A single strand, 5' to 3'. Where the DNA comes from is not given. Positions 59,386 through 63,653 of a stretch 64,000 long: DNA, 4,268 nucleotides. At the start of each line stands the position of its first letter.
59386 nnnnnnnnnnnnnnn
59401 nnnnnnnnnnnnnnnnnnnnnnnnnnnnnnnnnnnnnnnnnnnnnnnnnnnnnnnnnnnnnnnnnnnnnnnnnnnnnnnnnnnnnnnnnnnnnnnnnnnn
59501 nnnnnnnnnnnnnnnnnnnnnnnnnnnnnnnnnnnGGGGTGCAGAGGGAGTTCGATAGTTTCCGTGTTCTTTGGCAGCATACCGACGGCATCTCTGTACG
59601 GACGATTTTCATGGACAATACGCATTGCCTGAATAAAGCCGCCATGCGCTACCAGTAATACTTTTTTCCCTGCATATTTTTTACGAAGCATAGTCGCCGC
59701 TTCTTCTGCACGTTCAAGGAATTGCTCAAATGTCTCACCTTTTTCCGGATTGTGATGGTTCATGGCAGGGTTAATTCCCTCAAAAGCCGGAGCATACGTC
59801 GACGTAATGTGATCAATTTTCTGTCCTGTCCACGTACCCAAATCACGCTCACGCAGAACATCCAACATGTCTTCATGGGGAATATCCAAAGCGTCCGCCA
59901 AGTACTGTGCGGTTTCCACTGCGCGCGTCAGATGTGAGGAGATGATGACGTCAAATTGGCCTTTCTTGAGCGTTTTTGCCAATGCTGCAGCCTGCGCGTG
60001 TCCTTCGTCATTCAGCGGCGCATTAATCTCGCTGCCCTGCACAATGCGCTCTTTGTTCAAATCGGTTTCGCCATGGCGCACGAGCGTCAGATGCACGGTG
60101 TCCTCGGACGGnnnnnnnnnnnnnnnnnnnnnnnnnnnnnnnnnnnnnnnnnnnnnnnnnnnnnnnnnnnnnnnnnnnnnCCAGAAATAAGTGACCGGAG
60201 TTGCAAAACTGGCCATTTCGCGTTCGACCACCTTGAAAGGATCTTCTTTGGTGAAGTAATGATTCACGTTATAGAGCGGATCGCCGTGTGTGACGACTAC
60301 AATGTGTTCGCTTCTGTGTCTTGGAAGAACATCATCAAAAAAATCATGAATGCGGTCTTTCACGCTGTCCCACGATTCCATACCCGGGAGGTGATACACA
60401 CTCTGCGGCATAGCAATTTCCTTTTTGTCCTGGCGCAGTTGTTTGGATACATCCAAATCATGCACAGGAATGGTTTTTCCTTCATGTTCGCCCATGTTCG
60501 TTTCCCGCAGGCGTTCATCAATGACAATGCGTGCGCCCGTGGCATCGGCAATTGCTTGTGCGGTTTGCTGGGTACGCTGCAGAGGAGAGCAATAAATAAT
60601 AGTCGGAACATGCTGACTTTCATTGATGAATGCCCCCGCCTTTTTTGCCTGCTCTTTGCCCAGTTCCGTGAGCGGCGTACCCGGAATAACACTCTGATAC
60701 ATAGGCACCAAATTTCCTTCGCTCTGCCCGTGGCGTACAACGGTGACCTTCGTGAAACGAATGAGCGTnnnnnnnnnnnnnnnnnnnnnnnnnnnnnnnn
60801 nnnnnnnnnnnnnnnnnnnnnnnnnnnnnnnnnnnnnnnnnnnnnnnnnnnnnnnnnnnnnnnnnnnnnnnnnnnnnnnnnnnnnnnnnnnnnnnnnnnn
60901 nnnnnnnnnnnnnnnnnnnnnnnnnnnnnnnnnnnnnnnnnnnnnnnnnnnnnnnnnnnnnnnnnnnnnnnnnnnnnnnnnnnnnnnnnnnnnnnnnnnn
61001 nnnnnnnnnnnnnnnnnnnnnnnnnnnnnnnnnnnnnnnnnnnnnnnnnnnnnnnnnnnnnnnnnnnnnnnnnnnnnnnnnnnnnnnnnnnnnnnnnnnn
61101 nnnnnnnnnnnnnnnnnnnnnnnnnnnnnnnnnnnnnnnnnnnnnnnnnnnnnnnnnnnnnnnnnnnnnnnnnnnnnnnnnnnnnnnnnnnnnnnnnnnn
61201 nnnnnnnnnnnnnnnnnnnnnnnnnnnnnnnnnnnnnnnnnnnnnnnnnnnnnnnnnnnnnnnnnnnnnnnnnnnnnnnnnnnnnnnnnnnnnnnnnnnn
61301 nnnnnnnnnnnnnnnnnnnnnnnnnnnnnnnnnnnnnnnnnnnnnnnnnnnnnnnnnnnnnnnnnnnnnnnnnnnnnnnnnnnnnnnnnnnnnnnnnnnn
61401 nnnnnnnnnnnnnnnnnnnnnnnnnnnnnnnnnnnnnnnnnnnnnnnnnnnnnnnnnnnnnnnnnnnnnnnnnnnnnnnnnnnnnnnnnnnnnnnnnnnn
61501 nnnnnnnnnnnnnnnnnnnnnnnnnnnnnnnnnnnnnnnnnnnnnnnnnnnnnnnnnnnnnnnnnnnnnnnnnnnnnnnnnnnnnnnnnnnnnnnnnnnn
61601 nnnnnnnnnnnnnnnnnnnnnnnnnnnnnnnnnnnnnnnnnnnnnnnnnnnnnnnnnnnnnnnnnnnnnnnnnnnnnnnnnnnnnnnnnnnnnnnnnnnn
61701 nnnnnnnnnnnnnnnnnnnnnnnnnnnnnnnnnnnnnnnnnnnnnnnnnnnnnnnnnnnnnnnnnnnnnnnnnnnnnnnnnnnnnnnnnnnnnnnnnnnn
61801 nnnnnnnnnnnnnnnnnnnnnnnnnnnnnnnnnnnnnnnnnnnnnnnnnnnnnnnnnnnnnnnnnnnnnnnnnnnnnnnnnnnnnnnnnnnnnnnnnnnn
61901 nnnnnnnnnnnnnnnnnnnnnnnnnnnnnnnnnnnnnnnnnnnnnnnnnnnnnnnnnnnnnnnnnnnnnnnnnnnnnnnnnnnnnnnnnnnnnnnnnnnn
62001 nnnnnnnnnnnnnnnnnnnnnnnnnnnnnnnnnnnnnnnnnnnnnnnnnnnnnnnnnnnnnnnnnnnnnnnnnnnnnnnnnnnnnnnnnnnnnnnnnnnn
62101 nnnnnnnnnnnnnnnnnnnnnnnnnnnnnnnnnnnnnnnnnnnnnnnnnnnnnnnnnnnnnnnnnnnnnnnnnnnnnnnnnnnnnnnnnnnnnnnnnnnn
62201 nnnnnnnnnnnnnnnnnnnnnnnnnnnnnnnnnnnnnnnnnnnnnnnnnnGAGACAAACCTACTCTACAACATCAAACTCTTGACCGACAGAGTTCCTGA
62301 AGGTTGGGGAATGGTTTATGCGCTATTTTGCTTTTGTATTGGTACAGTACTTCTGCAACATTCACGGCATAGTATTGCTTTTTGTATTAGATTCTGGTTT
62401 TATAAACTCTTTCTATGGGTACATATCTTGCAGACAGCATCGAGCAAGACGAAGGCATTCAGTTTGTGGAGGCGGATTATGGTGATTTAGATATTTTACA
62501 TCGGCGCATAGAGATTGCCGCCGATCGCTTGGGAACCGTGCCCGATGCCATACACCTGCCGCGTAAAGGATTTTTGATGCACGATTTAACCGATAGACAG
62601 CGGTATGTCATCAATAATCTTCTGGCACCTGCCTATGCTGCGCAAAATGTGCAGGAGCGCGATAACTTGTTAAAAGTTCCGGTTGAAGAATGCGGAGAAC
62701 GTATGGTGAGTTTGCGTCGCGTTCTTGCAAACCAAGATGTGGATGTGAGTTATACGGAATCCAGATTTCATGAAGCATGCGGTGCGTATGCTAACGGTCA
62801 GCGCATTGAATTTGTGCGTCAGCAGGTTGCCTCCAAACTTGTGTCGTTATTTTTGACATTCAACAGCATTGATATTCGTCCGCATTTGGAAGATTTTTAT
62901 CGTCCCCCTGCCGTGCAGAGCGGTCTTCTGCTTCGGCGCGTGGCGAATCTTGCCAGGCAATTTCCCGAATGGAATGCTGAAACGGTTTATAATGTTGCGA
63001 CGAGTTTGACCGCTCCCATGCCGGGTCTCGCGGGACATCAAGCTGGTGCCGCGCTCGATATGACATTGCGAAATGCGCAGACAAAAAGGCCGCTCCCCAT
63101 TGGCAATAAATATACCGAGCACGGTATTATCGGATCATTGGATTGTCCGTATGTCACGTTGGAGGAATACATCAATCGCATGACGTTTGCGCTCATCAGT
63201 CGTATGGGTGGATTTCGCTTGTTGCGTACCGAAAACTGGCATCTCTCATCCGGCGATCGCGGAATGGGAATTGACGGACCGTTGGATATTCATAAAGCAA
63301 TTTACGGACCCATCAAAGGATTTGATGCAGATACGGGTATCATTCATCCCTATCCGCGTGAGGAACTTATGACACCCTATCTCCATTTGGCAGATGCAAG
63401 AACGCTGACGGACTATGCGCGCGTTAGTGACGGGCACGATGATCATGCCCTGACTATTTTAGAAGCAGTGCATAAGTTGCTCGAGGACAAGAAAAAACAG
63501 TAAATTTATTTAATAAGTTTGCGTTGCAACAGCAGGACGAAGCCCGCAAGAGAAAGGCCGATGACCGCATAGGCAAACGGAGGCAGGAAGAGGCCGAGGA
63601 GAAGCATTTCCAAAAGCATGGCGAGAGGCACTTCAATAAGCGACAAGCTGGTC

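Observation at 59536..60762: IleRS carrying an insertion of about 400 residues made of two tandem histidine-phosphatase (PGAM-like) domains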

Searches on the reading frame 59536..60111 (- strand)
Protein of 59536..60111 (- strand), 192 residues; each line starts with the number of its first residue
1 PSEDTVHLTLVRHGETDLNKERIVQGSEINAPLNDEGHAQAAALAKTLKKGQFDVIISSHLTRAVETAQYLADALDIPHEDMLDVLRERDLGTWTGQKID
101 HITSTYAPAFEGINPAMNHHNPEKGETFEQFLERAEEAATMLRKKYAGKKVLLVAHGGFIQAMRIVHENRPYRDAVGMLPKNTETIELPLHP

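Call 26: search_protein_families(library=ncbifam, proteins=[window:59536-60111:-], max_evalue=0.00001)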
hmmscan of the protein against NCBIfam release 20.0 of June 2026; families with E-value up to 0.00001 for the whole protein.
window:59536-60111:- (192 aa): 18 families
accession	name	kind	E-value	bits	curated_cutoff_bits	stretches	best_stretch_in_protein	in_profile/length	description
TIGR03162.1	ribazole_cobC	equivalog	2e-34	118.6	162.9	1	8-183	1-171/176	alpha-ribazole phosphatase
NF005567.0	PRK07238.1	equivalog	2.1e-27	96.5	326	1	5-160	177-330/378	bifunctional RNase H/acid phosphatase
NF011580.0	PRK15004.1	equivalog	1.7e-21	77.2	250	1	7-161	2-154/203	adenosylcobalamin/alpha-ribazole phosphatase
NF045917.1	PhserinePhPspA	equivalog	7.7e-21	74.7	350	1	6-165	2-159/211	phosphoserine phosphatase PspA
TIGR03848.1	MSMEG_4193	subfamily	1.5e-17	63.7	203.85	1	8-162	2-158/204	MSMEG_4193 family putative phosphomutase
NF038349.1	dPGM_arch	equivalog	2.3e-17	63.5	225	1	10-162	3-143/194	2,3-diphosphoglycerate-dependent phosphoglycerate mutase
NF002901.0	PRK03482.1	equivalog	5e-17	62.2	261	1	8-157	4-151/215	2,3-diphosphoglycerate-dependent phosphoglycerate mutase GpmB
NF009994.0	PRK13463.1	equivalog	1.9e-15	57.2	277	1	9-158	6-153/203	phosphoserine phosphatase 1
NF009993.0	PRK13462.1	equivalog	3.6e-13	49.6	226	1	7-164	7-155/203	acid phosphatase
NF002339.0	PRK01295.1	equivalog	4.8e-12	45.8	316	1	8-168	5-170/206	2,3-bisphosphoglycerate-dependent phosphoglycerate mutase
TIGR01258.1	pgm_1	subfamily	5.5e-11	42.3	81.7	1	7-97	2-95/245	2,3-bisphosphoglycerate-dependent phosphoglycerate mutase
NF010713.0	PRK14115.1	equivalog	6.3e-10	38.7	305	1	7-98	3-97/248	2,3-diphosphoglycerate-dependent phosphoglycerate mutase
NF010718.0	PRK14120.1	equivalog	7.9e-09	35.2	366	1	4-104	3-106/249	phosphoglyceromutase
NF002217.0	PRK01112.1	equivalog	8.9e-08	31.8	320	1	7-69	3-64/228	2,3-bisphosphoglycerate-dependent phosphoglycerate mutase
NF010715.0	PRK14117.1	equivalog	1.1e-06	28.3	421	1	6-101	2-100/230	phosphoglycerate mutase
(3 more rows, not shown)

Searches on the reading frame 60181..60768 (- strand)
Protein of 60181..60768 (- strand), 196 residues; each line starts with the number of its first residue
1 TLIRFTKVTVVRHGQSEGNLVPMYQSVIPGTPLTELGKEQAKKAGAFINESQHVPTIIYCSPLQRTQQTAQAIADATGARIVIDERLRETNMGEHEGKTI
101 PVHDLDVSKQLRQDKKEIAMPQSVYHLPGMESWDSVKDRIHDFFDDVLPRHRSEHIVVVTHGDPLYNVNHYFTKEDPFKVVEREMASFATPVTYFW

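Call 26: search_protein_families(library=ncbifam, proteins=[window:60181-60768:-], max_evalue=0.00001)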
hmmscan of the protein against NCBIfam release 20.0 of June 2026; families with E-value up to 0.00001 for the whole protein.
window:60181-60768:- (196 aa): 16 families
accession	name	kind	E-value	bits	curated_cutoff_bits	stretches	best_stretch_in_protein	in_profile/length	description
NF038349.1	dPGM_arch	equivalog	1.9e-28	99.7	225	1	9-173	2-149/194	2,3-diphosphoglycerate-dependent phosphoglycerate mutase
NF005567.0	PRK07238.1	equivalog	4.2e-26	92.1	326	1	6-167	178-332/378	bifunctional RNase H/acid phosphatase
NF045917.1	PhserinePhPspA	equivalog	7.6e-23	81.3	350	1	7-166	3-155/211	phosphoserine phosphatase PspA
TIGR03162.1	ribazole_cobC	equivalog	5.9e-22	77.9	162.9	1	8-173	1-156/176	alpha-ribazole phosphatase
NF002901.0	PRK03482.1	equivalog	3.5e-17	62.8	261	1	7-163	3-152/215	2,3-diphosphoglycerate-dependent phosphoglycerate mutase GpmB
TIGR03848.1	MSMEG_4193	subfamily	4.4e-17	62.2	203.85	1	8-165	2-156/204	MSMEG_4193 family putative phosphomutase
NF009994.0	PRK13463.1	equivalog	3.4e-15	56.4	277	1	6-163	3-153/203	phosphoserine phosphatase 1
NF002339.0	PRK01295.1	equivalog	3.9e-14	52.6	316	1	9-187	6-184/206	2,3-bisphosphoglycerate-dependent phosphoglycerate mutase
TIGR01258.1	pgm_1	subfamily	1e-13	51.3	81.7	1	7-82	2-76/245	2,3-bisphosphoglycerate-dependent phosphoglycerate mutase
NF011580.0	PRK15004.1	equivalog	5.6e-13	49.4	250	1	8-162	3-150/203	adenosylcobalamin/alpha-ribazole phosphatase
NF010713.0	PRK14115.1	equivalog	3.8e-11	42.8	305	1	6-81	2-76/248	2,3-diphosphoglycerate-dependent phosphoglycerate mutase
NF010718.0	PRK14120.1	equivalog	4e-11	42.7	366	1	6-98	5-99/249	phosphoglyceromutase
NF009993.0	PRK13462.1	equivalog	4.9e-10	39.4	226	1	7-163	7-149/203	acid phosphatase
NF010714.0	PRK14116.1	equivalog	3.9e-08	33.1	401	0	6-77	2-72/229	2,3-diphosphoglycerate-dependent phosphoglycerate mutase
TIGR00249.1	sixA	equivalog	4.8e-07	29.8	74.5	1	9-78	4-68/154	phosphohistidine phosphatase SixA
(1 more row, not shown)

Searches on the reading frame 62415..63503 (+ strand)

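Call 48: search_protein_families(library=pfam, proteins=[window:62415-63503:+], max_evalue=0.001)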
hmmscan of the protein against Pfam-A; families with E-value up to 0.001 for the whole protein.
window:62415-63503:+ (362 aa): 1 family
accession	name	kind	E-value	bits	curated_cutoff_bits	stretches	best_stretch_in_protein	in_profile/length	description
PF01427.22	Peptidase_M15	-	0.00023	21.4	27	1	133-283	40-188/199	D-ala-D-ala dipeptidase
